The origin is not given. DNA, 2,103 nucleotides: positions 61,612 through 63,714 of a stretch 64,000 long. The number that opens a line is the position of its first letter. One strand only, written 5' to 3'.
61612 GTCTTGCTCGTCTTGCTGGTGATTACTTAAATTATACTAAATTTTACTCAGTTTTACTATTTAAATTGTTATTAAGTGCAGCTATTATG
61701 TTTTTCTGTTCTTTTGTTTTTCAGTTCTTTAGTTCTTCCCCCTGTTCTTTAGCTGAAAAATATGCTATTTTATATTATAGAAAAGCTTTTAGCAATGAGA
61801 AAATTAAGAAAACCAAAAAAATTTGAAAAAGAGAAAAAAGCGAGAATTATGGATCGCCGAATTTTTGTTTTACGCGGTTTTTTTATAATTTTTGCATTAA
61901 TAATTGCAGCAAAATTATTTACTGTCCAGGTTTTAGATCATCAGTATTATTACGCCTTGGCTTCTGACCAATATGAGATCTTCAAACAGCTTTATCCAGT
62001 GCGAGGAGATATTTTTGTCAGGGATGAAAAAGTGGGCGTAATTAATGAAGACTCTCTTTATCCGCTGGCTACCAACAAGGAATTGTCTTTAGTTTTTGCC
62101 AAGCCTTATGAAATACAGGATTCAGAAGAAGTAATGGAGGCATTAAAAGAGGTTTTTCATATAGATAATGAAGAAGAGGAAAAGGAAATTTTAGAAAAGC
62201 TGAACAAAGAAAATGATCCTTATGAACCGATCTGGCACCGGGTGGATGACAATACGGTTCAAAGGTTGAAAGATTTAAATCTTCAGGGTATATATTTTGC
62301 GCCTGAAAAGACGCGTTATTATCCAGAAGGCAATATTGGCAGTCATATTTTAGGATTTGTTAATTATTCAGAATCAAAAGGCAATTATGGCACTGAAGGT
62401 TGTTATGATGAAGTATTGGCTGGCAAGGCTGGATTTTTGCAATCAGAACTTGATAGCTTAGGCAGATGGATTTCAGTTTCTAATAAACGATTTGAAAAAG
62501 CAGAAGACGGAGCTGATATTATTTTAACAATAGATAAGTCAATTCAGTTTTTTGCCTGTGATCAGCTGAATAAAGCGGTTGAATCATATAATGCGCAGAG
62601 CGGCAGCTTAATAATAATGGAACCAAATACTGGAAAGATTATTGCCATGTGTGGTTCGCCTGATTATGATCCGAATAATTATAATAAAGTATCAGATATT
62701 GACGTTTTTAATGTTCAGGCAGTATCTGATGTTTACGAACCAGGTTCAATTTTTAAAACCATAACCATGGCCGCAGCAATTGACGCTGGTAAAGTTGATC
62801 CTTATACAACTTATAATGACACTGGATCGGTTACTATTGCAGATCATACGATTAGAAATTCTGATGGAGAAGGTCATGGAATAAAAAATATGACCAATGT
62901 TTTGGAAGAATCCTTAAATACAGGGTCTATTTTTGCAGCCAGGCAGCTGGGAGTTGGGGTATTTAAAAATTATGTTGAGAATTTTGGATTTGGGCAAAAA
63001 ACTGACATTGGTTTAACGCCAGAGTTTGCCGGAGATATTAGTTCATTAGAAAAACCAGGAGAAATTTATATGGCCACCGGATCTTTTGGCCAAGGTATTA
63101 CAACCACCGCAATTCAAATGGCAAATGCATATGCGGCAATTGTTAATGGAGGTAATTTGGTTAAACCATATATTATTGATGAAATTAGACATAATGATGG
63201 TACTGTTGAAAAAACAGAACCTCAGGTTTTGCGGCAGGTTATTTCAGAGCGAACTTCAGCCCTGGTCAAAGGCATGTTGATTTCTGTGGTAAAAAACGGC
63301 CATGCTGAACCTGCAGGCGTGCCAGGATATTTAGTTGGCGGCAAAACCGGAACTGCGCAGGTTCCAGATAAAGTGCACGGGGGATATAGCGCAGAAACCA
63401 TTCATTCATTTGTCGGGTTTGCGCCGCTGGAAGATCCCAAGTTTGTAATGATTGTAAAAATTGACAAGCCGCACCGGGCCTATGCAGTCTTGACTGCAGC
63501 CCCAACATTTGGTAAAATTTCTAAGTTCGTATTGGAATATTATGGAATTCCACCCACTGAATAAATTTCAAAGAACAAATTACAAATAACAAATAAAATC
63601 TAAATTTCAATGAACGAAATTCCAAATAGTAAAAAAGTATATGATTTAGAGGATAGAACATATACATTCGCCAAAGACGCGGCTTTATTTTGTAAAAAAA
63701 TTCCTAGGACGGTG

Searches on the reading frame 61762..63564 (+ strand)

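Call 23: search_protein_families(library=ncbifam, proteins=[window:61762-63564:+], max_evalue=0.00001)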
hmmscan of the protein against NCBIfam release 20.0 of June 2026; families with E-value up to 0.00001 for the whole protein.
window:61762-63564:+ (600 aa): 19 families
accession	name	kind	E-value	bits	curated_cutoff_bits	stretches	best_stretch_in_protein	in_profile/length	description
TIGR02214.1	spoVD_pbp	equivalog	1.4e-135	453.2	688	1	34-599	3-563/636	stage V sporulation protein D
TIGR03423.1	pbp2_mrdA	equivalog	1.3e-94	317.9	455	1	32-591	1-591/593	penicillin-binding protein 2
NF053573.1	PBP2_PenA_Neis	exception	7.9e-73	245.9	1105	1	19-599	13-569/572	peptidoglycan D,D-transpeptidase PBP2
NF038271.1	strep_PBP2X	exception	5e-63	213.5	1050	1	13-574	10-596/750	penicillin-binding protein PBP2X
NF011685.0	PRK15105.1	subfamily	6.7e-57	193.4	737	1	89-598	69-565/588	peptidoglycan glycosyltransferase FtsI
TIGR02074.1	PBP_1a_fam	subfamily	8.2e-41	140.4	508.75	1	245-553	218-506/535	PBP1A family penicillin-binding protein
NF051842.1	PBP4_5_Efaec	equivalog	3.8e-36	124.7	700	1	94-568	168-646/668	penicillin-binding protein PBP4(5)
NF008061.0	PRK10795.1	equivalog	8.1e-36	123.8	962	1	25-568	14-593/634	peptidoglycan DD-transpeptidase MrdA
NF051885.1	tranpepglycosPbpC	equivalog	1.5e-24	86.5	900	1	253-533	294-545/632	multimodular transpeptidase-transglycosylase PbpC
NF038278.1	strep_PBP2B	exception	3.9e-24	85.1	975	2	405-567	480-652/678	penicillin-binding protein PBP2B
NF000237.1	MECA_PBP2A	equivalog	3.6e-16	58.6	750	1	207-567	279-633/668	PBP2a family beta-lactam-resistant peptidoglycan transpeptidase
NF038276.1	strep_PBP2A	exception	4.5e-16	58.2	1100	1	274-533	348-580/716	penicillin-binding protein PBP2A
NF038272.1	strep_PBP1A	exception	3e-15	55.6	1075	1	284-538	330-565/658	penicillin-binding protein PBP1A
NF000407.1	MECC_PBP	exception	2e-13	49.5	1500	1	199-568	266-631/665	PBP2a family beta-lactam-resistant peptidoglycan transpeptidase MecC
TIGR02073.1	PBP_1c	equivalog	2.3e-12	46.3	494.2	1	244-532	234-494/728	penicillin-binding protein 1C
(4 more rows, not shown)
